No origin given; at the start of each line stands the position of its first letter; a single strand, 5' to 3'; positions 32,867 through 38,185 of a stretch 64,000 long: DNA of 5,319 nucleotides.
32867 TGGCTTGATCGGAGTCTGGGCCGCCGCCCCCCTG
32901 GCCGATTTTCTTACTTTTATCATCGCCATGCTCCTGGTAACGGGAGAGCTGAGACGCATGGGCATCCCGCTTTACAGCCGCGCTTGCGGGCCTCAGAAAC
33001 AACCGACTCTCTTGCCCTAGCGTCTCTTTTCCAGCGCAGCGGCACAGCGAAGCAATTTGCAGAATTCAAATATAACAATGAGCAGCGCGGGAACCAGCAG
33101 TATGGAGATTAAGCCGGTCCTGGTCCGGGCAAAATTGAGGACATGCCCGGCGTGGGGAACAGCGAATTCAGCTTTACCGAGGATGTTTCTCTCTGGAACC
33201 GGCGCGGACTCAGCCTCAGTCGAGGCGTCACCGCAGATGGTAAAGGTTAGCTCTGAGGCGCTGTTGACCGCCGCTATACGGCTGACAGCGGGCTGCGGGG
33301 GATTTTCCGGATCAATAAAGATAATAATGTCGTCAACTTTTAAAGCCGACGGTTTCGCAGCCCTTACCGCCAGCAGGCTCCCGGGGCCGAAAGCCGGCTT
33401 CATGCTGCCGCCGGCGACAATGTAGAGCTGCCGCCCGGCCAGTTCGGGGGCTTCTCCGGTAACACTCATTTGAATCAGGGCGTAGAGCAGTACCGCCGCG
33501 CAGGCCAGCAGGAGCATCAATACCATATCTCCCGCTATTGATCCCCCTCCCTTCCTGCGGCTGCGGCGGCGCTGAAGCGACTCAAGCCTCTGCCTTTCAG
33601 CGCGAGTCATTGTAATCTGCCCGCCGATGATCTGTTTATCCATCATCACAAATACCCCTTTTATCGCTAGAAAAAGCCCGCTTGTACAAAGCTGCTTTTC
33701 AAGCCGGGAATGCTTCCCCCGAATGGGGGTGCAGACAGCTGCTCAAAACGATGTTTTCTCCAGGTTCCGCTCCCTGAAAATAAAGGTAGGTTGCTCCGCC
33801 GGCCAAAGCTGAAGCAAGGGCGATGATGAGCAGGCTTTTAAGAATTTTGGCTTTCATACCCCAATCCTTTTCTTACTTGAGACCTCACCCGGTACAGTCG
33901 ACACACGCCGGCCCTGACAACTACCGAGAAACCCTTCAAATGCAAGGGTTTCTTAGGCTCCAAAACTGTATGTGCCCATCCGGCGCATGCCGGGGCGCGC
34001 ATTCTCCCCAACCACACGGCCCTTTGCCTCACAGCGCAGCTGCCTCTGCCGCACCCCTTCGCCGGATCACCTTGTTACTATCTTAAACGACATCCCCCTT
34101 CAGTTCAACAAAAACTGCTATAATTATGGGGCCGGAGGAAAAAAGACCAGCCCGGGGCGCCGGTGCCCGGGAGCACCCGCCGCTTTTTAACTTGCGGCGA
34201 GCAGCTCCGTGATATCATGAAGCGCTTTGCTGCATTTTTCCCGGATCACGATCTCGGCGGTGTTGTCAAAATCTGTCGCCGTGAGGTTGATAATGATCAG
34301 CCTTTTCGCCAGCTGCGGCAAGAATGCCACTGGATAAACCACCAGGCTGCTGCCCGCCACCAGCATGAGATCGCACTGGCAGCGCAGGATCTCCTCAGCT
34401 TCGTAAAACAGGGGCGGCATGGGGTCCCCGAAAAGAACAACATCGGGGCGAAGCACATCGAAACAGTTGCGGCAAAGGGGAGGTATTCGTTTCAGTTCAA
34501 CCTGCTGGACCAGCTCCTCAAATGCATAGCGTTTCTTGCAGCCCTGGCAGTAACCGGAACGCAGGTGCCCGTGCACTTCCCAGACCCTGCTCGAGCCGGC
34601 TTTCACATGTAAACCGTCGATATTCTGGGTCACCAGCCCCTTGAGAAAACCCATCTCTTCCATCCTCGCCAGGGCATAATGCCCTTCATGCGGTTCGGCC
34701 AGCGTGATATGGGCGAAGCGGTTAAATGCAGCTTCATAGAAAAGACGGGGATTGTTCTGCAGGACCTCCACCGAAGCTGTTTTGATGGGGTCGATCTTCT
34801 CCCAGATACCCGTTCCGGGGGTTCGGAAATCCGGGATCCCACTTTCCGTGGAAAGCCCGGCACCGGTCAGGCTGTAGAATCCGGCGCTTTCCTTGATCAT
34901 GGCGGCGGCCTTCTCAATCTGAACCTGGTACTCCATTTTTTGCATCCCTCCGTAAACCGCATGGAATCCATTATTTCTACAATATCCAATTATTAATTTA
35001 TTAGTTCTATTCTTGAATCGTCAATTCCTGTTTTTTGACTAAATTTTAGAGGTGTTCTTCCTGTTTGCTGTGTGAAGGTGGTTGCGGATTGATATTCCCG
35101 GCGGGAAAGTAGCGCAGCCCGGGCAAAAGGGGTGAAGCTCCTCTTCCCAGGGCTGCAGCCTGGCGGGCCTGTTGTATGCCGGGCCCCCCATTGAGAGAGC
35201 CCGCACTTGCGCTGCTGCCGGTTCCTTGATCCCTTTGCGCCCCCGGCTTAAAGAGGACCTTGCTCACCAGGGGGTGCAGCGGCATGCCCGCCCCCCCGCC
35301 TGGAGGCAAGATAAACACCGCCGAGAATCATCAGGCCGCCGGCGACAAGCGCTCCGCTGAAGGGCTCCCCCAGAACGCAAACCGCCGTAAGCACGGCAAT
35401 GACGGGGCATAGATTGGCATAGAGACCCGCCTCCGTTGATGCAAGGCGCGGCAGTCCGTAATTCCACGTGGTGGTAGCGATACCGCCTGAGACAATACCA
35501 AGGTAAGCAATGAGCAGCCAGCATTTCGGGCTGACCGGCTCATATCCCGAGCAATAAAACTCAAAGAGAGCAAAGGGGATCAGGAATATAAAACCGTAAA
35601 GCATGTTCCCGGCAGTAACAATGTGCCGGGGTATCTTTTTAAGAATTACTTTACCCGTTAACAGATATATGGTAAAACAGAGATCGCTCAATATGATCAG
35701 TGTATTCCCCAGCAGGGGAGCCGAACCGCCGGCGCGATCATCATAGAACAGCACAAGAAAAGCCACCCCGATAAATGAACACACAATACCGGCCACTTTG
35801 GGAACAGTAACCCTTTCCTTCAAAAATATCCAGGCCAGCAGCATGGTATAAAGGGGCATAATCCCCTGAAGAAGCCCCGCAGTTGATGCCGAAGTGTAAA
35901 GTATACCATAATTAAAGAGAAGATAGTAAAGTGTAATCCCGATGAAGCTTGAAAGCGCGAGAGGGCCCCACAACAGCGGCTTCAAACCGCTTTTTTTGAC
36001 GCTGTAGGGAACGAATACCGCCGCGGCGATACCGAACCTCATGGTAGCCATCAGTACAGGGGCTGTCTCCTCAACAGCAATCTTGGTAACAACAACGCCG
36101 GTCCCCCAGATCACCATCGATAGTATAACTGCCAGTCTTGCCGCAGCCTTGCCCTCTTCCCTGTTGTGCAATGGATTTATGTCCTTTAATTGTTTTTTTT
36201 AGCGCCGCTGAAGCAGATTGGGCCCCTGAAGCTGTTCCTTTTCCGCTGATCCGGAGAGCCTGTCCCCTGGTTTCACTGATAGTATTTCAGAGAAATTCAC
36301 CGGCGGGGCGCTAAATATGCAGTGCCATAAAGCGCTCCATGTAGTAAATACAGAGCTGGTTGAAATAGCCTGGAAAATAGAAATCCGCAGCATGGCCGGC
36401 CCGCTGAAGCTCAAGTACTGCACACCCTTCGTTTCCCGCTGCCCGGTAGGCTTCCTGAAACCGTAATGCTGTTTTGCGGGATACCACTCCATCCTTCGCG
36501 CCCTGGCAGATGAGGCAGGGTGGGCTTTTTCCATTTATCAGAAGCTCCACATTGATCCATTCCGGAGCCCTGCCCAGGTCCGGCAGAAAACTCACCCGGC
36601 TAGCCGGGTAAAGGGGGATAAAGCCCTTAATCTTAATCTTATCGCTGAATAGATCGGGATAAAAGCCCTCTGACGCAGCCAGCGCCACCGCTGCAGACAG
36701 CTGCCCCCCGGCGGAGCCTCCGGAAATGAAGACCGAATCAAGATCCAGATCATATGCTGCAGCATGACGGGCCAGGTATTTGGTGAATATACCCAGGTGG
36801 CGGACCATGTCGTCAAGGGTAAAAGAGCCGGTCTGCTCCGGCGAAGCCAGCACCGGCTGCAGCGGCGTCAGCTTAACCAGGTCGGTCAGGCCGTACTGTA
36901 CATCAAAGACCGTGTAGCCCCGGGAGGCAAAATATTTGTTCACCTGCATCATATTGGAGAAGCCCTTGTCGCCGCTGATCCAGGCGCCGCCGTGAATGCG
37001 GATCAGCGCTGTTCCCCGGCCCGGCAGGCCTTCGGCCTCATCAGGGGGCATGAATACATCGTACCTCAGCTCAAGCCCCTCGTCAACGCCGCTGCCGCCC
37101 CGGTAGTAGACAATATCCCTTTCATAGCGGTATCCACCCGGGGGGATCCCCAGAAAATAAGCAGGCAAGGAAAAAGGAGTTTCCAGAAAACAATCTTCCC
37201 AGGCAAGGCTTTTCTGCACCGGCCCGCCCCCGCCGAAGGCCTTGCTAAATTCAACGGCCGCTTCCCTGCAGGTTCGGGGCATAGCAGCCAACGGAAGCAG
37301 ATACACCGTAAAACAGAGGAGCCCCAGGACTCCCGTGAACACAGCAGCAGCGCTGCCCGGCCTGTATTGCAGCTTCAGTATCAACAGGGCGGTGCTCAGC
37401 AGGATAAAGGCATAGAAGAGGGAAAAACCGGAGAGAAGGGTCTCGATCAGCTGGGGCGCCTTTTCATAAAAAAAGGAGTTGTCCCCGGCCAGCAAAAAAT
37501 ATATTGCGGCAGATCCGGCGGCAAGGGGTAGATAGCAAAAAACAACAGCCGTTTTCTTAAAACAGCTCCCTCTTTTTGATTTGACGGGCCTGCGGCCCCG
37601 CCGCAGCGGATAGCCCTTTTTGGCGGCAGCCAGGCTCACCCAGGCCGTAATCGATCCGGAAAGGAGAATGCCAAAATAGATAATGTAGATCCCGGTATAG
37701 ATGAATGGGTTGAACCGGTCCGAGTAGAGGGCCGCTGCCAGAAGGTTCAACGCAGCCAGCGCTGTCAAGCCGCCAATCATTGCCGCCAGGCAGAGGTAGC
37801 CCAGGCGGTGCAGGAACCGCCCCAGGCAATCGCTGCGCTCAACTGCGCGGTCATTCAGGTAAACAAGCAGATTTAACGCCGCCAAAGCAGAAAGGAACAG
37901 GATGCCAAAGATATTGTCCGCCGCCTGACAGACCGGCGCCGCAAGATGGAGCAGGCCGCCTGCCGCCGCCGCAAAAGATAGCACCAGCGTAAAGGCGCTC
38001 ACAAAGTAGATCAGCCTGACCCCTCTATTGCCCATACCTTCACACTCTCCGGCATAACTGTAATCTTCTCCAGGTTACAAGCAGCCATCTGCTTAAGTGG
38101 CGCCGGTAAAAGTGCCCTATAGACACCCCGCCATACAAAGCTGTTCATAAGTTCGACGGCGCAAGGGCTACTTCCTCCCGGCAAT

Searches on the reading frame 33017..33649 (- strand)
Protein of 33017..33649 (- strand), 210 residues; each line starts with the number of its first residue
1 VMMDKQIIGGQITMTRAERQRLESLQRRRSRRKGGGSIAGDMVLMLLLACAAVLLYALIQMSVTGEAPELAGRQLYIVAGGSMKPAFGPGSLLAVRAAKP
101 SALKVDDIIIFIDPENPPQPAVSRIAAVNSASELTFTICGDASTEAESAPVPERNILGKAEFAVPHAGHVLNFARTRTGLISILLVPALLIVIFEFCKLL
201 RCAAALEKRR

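Call 39: search_protein_families(library=pfam, proteins=[window:33017-33649:-], max_evalue=0.001)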
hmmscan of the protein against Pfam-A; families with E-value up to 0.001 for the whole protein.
window:33017-33649:- (210 aa): 1 family
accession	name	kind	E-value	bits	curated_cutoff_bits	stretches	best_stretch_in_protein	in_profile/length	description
PF10502.14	Peptidase_S26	-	0.00078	19.9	22.9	0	74-128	24-80/168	Signal peptidase, peptidase S26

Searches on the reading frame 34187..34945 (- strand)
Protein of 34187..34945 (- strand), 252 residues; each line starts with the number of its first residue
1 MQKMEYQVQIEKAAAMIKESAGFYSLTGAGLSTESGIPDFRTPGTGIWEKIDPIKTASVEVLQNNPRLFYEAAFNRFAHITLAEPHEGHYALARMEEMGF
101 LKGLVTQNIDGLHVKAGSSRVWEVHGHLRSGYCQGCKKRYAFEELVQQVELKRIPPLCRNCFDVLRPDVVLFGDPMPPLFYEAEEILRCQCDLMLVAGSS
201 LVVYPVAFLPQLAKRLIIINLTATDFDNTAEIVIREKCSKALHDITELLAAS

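Call 39: search_protein_families(library=pfam, proteins=[window:34187-34945:-], max_evalue=0.001)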
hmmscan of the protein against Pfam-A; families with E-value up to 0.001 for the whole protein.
window:34187-34945:- (252 aa): 1 family
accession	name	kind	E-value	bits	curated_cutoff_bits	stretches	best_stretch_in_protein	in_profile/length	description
PF02146.23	SIR2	-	9.7e-47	159.7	24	1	28-205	1-180/180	Sir2 family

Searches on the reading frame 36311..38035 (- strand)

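Call 39: search_protein_families(library=pfam, proteins=[window:36311-38035:-], max_evalue=0.001)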
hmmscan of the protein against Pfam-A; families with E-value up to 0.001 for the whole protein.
window:36311-38035:- (574 aa): 3 families
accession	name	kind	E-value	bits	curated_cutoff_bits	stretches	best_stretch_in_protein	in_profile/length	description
PF20434.5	BD-FAE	-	7.3e-17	62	26.8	2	326-385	2-59/215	BD-FAE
PF07859.19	Abhydrolase_3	-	2.3e-09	37.8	25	1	345-479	2-110/210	alpha/beta hydrolase fold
PF00326.27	Peptidase_S9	-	0.00015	21.8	22.6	0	426-458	57-89/213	Prolyl oligopeptidase family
